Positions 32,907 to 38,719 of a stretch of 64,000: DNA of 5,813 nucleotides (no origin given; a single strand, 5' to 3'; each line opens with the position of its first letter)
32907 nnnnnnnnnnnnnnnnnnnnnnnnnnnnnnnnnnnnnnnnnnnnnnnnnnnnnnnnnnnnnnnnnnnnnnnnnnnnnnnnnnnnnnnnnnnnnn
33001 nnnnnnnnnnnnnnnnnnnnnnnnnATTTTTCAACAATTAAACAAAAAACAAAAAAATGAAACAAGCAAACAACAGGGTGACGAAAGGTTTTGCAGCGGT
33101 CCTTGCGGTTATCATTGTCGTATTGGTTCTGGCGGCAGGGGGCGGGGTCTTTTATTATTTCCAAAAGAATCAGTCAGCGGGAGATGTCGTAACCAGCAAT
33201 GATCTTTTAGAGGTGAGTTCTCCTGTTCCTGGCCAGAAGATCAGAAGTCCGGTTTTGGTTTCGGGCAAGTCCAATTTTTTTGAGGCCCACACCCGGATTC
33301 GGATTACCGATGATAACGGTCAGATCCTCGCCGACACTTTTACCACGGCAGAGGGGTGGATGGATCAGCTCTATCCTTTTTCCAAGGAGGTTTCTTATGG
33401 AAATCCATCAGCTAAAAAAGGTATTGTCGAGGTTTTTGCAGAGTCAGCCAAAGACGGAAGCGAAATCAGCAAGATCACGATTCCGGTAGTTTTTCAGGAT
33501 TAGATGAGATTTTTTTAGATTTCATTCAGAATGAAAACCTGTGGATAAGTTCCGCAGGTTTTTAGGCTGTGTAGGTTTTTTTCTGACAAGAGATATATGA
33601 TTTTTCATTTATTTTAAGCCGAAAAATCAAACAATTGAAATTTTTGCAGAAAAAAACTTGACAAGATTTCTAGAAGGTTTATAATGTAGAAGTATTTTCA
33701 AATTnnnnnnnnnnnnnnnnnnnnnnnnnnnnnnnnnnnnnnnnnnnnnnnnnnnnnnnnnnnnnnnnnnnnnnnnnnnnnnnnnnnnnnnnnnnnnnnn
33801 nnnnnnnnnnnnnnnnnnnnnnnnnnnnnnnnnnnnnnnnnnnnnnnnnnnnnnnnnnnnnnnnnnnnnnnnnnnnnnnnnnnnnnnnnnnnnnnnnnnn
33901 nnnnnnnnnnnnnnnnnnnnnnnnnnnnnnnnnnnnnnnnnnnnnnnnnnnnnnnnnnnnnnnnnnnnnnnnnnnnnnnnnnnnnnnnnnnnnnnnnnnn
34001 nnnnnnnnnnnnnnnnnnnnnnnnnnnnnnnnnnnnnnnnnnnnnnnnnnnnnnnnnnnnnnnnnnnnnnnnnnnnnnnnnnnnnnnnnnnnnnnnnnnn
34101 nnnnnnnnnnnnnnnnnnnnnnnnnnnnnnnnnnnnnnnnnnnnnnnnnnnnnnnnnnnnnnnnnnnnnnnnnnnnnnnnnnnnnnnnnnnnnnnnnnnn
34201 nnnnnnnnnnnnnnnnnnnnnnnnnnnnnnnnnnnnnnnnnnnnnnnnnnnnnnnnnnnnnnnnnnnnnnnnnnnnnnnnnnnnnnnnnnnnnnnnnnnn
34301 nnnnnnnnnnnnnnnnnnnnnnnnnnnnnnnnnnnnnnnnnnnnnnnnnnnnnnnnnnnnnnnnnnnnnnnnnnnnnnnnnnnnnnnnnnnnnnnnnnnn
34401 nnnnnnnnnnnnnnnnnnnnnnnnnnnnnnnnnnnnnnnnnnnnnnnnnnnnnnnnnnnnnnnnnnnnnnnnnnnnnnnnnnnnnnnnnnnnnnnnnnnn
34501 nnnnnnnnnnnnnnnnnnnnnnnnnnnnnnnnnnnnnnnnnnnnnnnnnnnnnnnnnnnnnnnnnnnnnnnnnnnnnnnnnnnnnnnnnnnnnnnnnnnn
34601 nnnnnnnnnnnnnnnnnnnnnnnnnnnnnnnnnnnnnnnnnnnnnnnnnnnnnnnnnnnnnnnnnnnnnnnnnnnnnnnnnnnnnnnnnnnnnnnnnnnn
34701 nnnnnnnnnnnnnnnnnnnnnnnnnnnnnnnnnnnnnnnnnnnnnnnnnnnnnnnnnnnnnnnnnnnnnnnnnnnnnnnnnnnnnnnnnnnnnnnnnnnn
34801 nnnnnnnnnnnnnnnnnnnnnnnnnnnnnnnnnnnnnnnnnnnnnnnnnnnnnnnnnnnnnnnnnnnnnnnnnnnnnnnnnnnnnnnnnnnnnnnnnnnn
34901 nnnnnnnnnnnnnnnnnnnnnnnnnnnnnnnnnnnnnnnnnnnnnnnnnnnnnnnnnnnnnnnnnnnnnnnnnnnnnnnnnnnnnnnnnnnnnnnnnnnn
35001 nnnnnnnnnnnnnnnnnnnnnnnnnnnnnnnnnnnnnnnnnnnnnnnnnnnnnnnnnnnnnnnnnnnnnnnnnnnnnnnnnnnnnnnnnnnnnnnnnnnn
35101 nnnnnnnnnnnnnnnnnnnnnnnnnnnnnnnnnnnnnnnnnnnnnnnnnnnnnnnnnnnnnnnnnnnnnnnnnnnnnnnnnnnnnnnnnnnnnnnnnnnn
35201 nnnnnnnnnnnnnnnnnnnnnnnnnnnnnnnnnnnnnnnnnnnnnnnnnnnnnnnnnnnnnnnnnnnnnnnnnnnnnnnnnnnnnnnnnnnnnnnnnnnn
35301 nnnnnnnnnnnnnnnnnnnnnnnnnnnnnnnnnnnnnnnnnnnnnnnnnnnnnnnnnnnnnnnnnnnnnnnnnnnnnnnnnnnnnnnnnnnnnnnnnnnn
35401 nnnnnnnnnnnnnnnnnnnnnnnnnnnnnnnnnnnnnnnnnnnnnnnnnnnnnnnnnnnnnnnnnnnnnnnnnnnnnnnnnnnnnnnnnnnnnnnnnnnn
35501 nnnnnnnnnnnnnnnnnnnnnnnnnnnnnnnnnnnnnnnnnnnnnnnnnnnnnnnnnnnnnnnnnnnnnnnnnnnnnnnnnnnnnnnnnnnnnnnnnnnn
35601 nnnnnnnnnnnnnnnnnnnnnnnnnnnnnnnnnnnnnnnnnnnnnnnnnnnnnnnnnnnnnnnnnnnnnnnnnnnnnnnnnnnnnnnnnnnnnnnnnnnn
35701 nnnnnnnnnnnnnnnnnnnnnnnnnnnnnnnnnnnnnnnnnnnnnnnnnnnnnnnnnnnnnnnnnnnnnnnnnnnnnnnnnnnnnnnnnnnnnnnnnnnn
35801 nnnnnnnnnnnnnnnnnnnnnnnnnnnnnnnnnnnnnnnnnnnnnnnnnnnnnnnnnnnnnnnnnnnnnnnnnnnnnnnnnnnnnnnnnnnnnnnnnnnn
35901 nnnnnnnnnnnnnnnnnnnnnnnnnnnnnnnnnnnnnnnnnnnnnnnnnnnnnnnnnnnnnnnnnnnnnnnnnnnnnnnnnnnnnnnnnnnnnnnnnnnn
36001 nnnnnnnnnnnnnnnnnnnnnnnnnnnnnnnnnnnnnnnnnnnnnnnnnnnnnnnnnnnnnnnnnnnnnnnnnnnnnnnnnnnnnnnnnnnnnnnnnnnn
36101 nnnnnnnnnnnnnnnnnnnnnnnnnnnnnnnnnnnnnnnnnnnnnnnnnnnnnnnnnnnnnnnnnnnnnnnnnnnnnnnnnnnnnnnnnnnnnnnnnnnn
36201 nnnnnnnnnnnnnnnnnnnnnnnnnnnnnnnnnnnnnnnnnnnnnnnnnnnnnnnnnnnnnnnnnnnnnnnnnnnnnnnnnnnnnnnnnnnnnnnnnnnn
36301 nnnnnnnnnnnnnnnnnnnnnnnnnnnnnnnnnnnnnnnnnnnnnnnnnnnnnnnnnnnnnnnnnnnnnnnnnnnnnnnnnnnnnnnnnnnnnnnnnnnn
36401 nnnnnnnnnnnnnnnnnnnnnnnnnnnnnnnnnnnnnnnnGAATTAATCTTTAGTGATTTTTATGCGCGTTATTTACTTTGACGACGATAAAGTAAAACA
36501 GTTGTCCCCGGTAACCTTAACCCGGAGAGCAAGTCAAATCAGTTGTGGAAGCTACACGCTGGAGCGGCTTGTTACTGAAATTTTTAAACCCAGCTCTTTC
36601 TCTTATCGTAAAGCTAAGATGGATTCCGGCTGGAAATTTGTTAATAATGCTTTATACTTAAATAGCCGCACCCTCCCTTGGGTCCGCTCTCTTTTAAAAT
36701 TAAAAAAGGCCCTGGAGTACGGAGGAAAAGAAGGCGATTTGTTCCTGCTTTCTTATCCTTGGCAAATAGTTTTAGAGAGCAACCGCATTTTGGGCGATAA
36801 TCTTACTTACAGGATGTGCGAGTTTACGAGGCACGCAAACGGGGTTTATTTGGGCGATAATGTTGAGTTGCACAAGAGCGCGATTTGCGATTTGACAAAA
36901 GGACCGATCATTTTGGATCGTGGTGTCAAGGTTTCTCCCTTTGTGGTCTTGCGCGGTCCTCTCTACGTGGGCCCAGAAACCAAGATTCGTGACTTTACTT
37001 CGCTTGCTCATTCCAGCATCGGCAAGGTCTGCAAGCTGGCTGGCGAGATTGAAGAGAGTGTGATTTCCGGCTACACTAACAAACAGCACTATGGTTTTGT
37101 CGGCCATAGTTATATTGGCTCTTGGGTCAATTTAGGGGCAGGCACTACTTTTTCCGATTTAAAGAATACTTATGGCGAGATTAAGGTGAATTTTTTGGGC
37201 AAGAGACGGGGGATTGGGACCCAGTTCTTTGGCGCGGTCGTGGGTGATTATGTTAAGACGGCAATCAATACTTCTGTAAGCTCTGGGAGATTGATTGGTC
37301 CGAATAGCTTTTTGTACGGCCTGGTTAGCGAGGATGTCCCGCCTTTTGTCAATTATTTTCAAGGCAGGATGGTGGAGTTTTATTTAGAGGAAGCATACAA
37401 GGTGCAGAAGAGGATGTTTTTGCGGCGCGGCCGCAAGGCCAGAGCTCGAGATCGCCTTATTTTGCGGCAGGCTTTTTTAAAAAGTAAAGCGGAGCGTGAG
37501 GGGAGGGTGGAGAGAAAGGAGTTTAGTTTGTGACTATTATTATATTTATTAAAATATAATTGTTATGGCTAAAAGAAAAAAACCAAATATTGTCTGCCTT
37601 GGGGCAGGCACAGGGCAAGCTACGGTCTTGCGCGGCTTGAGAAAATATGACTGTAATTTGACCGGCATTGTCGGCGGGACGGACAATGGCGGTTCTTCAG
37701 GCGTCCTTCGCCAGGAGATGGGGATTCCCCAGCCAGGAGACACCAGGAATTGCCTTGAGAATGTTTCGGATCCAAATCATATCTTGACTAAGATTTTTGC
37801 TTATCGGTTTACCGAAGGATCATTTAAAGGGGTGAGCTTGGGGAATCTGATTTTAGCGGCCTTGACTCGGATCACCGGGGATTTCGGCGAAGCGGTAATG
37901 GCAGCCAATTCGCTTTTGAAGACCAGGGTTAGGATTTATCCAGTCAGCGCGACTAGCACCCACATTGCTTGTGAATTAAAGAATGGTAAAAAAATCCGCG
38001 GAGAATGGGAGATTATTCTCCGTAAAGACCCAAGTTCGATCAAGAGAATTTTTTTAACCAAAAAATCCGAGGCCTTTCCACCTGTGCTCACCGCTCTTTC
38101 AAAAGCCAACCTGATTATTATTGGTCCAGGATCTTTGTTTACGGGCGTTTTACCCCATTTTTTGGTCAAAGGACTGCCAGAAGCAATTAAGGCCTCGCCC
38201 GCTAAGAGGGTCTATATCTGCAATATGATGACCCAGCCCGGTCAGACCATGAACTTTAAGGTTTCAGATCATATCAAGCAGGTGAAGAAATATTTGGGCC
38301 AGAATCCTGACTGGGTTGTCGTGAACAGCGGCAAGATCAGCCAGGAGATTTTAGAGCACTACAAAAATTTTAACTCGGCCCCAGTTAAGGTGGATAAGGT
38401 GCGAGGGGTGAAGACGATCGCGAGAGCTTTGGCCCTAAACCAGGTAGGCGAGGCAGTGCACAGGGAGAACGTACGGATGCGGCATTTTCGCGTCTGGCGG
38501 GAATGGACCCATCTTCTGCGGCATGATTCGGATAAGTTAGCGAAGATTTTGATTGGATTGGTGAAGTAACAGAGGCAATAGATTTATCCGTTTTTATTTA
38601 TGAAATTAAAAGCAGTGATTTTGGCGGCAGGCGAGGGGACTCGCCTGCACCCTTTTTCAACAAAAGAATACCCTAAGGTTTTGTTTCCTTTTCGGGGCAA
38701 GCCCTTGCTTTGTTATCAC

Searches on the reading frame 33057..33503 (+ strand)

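Call 62: search_protein_families(library=pfam, proteins=[window:33057-33503:+], max_evalue=0.00001)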
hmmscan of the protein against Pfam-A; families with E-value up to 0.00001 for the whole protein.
window:33057-33503:+ (148 aa): 1 family
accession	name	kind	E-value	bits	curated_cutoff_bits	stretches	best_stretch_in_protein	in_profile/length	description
PF10648.15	Gmad2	-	3.3e-26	91.8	25.7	1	52-135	3-86/86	Immunoglobulin-like domain of bacterial spore germination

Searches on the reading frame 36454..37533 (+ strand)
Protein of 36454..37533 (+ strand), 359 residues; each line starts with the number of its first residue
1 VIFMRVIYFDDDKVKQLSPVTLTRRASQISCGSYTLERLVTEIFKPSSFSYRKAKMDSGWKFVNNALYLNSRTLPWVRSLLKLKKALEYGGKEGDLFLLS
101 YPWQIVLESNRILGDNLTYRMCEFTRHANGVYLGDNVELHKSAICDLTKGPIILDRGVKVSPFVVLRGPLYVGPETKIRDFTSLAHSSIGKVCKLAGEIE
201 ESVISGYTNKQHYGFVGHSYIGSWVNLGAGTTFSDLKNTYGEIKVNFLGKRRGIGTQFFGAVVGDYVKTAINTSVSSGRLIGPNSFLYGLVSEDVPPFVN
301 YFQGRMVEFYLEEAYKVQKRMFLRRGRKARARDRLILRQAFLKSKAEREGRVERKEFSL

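Call 62: search_protein_families(library=pfam, proteins=[window:36454-37533:+], max_evalue=0.00001)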
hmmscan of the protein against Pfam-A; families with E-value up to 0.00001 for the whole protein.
window:36454-37533:+ (359 aa): 2 families
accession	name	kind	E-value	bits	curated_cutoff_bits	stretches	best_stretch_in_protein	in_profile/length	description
PF00132.30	Hexapep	-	5.6e-08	32.6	27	0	156-183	6-33/36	Bacterial transferase hexapeptide (six repeats)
PF13562.11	NTP_transf_4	-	2.9e-06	27.9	27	0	6-75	1-72/153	Sugar nucleotidyl transferase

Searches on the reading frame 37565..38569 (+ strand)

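Call 62: search_protein_families(library=pfam, proteins=[window:37565-38569:+], max_evalue=0.00001)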
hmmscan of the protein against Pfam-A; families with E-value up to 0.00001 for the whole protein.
window:37565-38569:+ (334 aa): 1 family
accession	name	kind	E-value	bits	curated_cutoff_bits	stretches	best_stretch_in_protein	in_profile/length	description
PF01933.23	CofD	-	2.5e-86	289.9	30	1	9-287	1-287/290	2-phospho-L-lactate transferase CofD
